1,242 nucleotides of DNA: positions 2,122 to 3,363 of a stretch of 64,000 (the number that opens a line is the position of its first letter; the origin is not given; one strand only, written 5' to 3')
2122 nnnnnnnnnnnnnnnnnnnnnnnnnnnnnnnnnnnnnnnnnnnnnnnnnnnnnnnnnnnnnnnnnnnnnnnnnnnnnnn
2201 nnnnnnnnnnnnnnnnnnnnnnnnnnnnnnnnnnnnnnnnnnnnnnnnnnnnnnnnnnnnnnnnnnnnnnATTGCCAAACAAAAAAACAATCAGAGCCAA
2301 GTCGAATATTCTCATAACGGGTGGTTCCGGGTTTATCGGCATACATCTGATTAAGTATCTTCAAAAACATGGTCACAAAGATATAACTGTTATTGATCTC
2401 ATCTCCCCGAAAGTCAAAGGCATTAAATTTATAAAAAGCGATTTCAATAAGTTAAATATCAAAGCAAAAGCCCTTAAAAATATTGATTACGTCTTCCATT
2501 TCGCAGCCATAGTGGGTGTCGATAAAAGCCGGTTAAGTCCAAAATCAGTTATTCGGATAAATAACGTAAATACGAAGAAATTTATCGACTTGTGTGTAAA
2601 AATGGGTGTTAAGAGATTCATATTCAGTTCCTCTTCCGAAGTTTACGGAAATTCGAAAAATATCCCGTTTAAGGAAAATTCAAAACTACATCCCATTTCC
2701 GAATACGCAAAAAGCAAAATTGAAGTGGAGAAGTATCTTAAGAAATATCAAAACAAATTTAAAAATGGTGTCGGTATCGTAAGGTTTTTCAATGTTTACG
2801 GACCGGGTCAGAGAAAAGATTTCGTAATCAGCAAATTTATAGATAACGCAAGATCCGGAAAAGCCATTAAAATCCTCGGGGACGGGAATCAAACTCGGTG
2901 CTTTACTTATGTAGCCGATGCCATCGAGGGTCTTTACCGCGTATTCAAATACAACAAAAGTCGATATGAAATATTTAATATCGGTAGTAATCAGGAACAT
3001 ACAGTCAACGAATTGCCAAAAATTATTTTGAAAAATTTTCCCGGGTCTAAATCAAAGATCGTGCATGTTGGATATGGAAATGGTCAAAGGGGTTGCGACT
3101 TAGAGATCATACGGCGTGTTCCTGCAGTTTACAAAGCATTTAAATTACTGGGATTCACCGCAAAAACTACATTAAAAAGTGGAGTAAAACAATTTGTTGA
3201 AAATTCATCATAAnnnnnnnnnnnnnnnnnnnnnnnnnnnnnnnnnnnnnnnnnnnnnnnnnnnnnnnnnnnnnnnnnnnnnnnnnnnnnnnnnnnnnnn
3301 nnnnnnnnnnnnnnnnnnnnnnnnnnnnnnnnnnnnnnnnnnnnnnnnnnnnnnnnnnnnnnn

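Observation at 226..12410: Surface-glycan locus predicted to make a C-methylated, O-methylated 6-deoxy amino sugar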

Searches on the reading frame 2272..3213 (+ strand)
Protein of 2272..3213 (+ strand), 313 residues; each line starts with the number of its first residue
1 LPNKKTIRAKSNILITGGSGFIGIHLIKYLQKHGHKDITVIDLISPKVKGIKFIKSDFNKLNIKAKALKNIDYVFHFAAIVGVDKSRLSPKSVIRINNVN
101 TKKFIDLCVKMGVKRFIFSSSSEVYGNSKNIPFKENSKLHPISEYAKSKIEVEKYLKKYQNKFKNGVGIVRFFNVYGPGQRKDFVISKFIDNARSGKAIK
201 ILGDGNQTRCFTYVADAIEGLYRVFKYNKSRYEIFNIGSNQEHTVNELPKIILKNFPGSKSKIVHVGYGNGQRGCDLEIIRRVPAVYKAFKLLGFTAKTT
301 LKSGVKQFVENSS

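Call 3: search_protein_families(library=pfam, proteins=[window:2272-3213:+])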
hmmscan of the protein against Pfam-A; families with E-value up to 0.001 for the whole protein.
window:2272-3213:+ (313 aa): 8 families
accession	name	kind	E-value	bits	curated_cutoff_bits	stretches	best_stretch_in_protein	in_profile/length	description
PF01370.27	Epimerase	-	1.4e-53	182.2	20.9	1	13-238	1-240/240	NAD dependent epimerase/dehydratase family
PF16363.11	GDP_Man_Dehyd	-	6.1e-44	151.3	27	1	14-307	1-331/332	GDP-mannose 4,6 dehydratase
PF01073.25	3Beta_HSD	-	3.5e-25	89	22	1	14-215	1-219/280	3-beta hydroxysteroid dehydrogenase/isomerase family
PF04321.23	RmlD_sub_bind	-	1.6e-22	80.3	27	1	12-262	2-237/287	RmlD substrate binding domain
PF02719.21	Polysacc_synt_2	-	4e-13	49.6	20.2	1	13-271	1-266/293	Polysaccharide biosynthesis protein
PF07993.18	NAD_binding_4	-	3.1e-11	43.4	20.1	1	67-204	85-241/258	Male sterility protein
PF13460.12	NAD_binding_10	-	2e-10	41.3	27.2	1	17-158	1-133/184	NAD(P)H-binding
PF05368.20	NmrA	-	1.3e-07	32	27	1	10-161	2-139/298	NmrA-like family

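Call 4: search_protein_families(library=ncbifam, proteins=[window:2272-3213:+])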
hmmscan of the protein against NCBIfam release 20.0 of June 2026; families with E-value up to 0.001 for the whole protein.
window:2272-3213:+ (313 aa): 31 families (the best 25 are shown)
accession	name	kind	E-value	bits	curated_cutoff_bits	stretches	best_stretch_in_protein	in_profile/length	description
TIGR04180.1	EDH_00030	hypoth_equivalog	7e-45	153.3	475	1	13-296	1-293/297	NAD-dependent 4,6-dehydratase LegB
TIGR01181.1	dTDP_gluc_dehyt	equivalog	2.1e-40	138.7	365.1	1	12-309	1-308/321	dTDP-glucose 4,6-dehydratase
TIGR01179.1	galE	equivalog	6.2e-36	123.9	262.3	1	12-250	1-269/332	UDP-glucose 4-epimerase GalE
TIGR02197.1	heptose_epim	equivalog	2e-34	119.2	274.6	1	13-264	1-267/316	ADP-glyceromanno-heptose 6-epimerase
NF005998.1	PRK08125.1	equivalog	4.8e-25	88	777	1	4-306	309-643/649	bifunctional UDP-4-amino-4-deoxy-L-arabinose formyltransferase/UDP-glucuronic acid oxidase ArnA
NF008872.0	PRK11908.1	equivalog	1e-22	80.7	294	1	12-310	3-333/349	bifunctional UDP-4-keto-pentose/UDP-xylose synthase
NF007956.0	PRK10675.1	subfamily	9.9e-20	70.9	394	1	12-177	2-182/338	UDP-glucose 4-epimerase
NF007582.0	PRK10217.1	equivalog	1.8e-19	70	698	1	12-251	3-265/355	dTDP-glucose 4,6-dehydratase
NF011728.1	PRK15181.1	equivalog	6.4e-19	68.2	760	1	50-252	70-278/348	Vi polysaccharide biosynthesis UDP-N-acetylglucosaminuronic acid C-4 epimerase TviC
NF008360.0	PRK11150.1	equivalog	1e-18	67.6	452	1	13-256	2-254/310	ADP-glyceromanno-heptose 6-epimerase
TIGR01214.1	rmlD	equivalog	1.2e-18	67.3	224.05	1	13-234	2-204/285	dTDP-4-dehydrorhamnose reductase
NF042422.1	oxyalk_red_OleD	equivalog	1.6e-17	63.9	580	1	12-226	2-216/329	2-alkyl-3-oxoalkanoate reductase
NF007490.0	PRK10084.1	subfamily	2.1e-16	59.9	649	1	12-310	2-332/361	dTDP-glucose 4,6-dehydratase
TIGR03466.1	HpnA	hypoth_equivalog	1.6e-14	53.6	367.65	1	13-179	3-174/327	hopanoid-associated sugar epimerase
NF043036.1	ErythonDh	equivalog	2.5e-14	53.2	325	1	12-162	2-166/321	D-erythronate dehydrogenase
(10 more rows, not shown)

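Call 34: search_solved_structures(query=window:2272-3213:+, max_evalue=1e-20)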
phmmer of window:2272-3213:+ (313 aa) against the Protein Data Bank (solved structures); distinct sequences matched with E-value up to 1e-20: 34.
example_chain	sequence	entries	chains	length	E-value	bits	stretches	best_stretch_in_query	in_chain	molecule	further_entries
6kv9_A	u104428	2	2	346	4e-42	147.8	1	8-309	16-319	MoeE5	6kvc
3vps_A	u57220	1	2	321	1e-37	133.3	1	10-259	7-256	NAD-dependent epimerase/dehydratase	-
8rdg_A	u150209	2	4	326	2.6e-36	128.7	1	12-286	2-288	SDR family NAD(P)-dependent oxidoreductase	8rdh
8rdi_A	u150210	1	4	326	9.4e-36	126.9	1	12-286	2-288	SDR family NAD(P)-dependent oxidoreductase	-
4zrm_A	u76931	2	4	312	1.7e-34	122.8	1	11-310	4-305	UDP-glucose 4-epimerase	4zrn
6wjb_A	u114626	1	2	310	2e-33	119.2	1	11-265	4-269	NAD-dependent epimerase/dehydratase family protein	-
6dnt_A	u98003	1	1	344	7.5e-33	117.4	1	11-252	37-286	NAD-dependent epimerase/dehydratase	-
6wj9_A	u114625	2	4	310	1.9e-32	116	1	11-265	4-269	NAD-dependent epimerase/dehydratase family protein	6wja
3ehe_A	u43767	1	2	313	3.1e-32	115.3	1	12-274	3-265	UDP-glucose 4-epimerase (GalE-1)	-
6pmh_A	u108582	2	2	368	1.5e-30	109.8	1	13-305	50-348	UDP-glucose 4-epimerase related protein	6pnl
4lk3_A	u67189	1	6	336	1.6e-30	109.7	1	10-307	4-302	UDP-glucuronic acid decarboxylase 1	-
2b69_A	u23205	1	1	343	2.6e-30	109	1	10-307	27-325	UDP-glucuronate decarboxylase 1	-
4gll_A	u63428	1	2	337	2.8e-30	108.9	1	10-307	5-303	UDP-glucuronic acid decarboxylase 1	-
4m55_A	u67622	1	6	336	2.9e-30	108.8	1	10-307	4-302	UDP-glucuronic acid decarboxylase 1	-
6zl6_A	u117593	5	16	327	7.8e-30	107.5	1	12-253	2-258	Epimerase domain-containing protein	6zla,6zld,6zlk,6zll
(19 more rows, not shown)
